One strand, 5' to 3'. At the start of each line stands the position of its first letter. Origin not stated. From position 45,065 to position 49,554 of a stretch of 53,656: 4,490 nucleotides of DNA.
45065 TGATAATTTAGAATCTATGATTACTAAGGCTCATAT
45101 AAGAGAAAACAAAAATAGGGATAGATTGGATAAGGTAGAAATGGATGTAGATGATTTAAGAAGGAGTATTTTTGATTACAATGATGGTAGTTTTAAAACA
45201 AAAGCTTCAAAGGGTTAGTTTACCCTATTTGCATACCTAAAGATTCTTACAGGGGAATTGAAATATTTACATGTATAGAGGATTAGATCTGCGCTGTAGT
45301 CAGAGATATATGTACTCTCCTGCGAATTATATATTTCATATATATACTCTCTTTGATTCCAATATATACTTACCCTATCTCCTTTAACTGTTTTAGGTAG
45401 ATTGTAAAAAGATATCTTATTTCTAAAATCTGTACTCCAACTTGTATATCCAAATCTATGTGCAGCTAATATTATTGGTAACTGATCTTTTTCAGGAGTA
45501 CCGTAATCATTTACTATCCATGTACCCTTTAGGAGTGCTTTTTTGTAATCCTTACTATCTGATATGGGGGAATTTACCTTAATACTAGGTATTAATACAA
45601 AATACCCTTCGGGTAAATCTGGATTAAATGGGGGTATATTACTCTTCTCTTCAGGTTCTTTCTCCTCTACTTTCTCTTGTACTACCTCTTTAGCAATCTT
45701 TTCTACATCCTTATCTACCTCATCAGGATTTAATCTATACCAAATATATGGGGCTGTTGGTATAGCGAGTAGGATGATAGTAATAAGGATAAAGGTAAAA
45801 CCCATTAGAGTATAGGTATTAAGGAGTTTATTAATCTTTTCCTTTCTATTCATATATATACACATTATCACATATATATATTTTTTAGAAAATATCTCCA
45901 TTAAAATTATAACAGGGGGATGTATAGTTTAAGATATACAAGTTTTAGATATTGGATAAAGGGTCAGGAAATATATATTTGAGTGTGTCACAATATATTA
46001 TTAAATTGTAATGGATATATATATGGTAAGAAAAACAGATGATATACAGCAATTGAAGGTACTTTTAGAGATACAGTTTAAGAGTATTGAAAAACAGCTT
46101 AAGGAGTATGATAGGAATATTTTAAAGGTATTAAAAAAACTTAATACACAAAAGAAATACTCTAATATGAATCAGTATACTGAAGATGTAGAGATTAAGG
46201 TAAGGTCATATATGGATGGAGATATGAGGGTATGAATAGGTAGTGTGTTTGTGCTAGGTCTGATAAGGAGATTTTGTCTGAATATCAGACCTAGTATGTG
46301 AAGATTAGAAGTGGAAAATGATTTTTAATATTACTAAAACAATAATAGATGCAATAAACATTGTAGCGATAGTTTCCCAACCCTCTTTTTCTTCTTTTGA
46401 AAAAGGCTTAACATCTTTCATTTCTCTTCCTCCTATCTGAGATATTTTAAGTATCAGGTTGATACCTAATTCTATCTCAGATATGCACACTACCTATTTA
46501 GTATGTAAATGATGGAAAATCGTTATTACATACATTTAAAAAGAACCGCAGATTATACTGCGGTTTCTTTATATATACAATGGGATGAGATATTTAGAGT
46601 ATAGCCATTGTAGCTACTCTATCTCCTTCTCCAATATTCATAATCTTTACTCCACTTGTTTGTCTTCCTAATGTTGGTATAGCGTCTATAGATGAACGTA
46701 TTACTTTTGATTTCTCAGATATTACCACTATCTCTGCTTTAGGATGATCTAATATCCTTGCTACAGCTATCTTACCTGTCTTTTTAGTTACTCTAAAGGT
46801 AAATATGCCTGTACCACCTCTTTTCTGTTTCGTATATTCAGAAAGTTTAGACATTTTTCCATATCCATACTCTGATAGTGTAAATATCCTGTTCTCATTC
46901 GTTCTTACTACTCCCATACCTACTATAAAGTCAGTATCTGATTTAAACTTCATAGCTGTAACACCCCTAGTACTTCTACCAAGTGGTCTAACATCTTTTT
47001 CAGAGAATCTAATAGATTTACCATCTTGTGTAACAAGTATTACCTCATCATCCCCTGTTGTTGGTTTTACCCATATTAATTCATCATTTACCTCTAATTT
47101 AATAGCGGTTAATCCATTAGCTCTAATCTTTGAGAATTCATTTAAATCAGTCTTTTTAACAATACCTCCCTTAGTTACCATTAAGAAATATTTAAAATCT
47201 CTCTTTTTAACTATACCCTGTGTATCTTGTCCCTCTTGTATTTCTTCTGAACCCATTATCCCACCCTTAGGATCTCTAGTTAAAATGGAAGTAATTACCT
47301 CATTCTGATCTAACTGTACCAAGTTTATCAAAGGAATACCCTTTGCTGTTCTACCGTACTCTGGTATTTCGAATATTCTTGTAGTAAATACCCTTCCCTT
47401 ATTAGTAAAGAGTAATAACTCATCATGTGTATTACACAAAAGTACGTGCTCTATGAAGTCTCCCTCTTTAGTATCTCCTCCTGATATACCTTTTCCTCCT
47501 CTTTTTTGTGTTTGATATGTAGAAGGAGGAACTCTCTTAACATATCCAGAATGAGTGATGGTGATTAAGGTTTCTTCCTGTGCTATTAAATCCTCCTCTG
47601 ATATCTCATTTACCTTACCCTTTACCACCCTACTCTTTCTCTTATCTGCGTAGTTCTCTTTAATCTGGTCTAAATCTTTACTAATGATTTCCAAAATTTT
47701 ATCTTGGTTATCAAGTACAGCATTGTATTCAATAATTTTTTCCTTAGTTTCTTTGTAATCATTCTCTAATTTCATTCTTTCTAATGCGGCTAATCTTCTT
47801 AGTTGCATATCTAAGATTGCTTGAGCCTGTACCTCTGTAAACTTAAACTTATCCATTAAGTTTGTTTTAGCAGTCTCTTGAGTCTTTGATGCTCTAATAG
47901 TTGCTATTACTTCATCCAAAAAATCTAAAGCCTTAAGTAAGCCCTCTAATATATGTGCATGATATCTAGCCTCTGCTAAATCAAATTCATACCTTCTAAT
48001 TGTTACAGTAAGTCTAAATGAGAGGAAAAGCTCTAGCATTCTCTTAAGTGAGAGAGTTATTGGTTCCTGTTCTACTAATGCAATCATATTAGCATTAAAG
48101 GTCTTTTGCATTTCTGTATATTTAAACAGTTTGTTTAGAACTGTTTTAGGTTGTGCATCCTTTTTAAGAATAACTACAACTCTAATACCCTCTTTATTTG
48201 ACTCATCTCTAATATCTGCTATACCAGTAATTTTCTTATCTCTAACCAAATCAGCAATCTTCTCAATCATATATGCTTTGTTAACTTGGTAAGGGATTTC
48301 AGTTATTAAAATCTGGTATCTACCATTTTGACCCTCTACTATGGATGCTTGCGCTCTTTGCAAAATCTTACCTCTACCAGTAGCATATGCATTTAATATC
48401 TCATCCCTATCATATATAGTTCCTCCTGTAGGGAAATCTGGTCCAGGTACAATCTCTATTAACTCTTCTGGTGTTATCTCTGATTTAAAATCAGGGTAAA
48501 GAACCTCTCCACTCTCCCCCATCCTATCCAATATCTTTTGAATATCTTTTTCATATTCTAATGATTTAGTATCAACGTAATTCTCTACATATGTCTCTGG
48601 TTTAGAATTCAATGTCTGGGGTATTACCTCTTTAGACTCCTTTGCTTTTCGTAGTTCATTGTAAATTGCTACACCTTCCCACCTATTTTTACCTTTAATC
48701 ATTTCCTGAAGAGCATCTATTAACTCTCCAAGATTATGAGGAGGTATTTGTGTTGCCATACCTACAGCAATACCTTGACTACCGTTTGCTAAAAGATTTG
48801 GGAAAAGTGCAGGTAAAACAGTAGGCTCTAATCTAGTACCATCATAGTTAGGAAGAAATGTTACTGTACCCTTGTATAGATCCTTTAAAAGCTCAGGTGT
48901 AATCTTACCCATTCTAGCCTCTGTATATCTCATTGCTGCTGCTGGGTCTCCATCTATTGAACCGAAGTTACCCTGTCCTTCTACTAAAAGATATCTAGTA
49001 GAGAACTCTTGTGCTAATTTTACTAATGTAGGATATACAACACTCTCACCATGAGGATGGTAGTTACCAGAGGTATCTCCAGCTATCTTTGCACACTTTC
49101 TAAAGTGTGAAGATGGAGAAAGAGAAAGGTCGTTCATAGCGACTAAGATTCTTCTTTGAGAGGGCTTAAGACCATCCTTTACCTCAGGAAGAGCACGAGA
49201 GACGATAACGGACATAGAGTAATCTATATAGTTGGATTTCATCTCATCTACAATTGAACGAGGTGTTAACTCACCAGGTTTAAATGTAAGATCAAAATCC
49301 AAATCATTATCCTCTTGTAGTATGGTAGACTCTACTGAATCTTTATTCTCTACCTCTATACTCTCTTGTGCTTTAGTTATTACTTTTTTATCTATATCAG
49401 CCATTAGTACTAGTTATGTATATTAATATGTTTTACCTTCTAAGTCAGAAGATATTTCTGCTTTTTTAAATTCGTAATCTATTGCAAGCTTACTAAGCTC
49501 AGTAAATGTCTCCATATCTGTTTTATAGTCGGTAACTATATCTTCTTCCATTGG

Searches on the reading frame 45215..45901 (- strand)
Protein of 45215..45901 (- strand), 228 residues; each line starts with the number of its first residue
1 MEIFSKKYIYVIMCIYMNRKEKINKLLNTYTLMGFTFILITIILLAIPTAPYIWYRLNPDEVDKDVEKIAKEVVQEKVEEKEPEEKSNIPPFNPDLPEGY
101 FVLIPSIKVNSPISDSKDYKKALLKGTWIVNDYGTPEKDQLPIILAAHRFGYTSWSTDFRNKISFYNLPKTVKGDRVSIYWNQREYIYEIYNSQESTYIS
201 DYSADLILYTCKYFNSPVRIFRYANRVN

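Call 3: search_protein_families(library=pfam, proteins=[window:45215-45901:-], max_evalue=1)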
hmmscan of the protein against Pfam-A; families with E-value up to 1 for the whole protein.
window:45215-45901:- (228 aa): 3 families
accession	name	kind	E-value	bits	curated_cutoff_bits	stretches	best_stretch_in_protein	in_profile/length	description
PF04203.18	Sortase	-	4.6e-09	36.5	26.6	1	104-226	3-124/125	Sortase domain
PF13858.11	DUF4199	-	0.052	14.4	32.3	1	10-87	44-121/165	Protein of unknown function (DUF4199)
PF04277.18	OAD_gamma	-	0.054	14.6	27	1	27-84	5-62/76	Oxaloacetate decarboxylase, gamma chain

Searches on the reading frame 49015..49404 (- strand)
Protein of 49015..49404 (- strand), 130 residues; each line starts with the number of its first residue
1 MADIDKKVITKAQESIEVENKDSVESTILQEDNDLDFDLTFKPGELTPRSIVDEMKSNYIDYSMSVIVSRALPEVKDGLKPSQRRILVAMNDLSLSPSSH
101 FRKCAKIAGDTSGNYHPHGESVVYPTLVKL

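Call 90: find_related_loci(query=window:49015-49404:-, collection=metagenome_contigs, flank=2500)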
Query window:49015-49404:- (130 aa) in metagenome_contigs; peptide patterns used: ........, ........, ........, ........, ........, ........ (x = any residue, [..] = any of these).
600 stretches matched a pattern (row limit reached: there are more); 586 encode a relative of the query (tblastn E <= 1e-3); the best 80 are kept; 80 distinct loci.
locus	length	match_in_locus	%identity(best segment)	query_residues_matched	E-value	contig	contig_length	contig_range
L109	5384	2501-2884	79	1-130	2e-66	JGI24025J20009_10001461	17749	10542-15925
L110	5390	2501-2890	74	1-130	1e-63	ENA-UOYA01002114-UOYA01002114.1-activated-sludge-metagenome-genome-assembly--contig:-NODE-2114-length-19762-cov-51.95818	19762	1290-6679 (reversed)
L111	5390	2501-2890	73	1-130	1e-62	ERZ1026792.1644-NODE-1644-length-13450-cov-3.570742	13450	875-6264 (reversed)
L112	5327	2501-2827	79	22-130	2e-59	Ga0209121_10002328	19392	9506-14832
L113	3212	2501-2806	83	29-130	1e-59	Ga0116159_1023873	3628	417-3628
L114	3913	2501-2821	77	17-130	4e-59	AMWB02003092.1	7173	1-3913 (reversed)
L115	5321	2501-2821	78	24-130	6e-58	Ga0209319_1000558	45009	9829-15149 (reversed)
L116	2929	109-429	78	24-130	5e-58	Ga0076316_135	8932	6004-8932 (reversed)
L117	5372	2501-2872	71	9-130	4e-56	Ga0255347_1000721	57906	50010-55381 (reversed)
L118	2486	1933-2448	83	30-130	2e-56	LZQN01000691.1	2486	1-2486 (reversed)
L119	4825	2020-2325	83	30-130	2e-56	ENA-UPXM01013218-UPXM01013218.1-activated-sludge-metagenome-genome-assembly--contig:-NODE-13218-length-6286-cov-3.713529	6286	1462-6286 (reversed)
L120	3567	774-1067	85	33-130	5e-56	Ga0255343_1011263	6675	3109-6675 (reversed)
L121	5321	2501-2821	76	24-130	1e-54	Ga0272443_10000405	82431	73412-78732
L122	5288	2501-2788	85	35-130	4e-54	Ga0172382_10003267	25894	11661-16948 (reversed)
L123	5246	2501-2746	79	49-130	6e-44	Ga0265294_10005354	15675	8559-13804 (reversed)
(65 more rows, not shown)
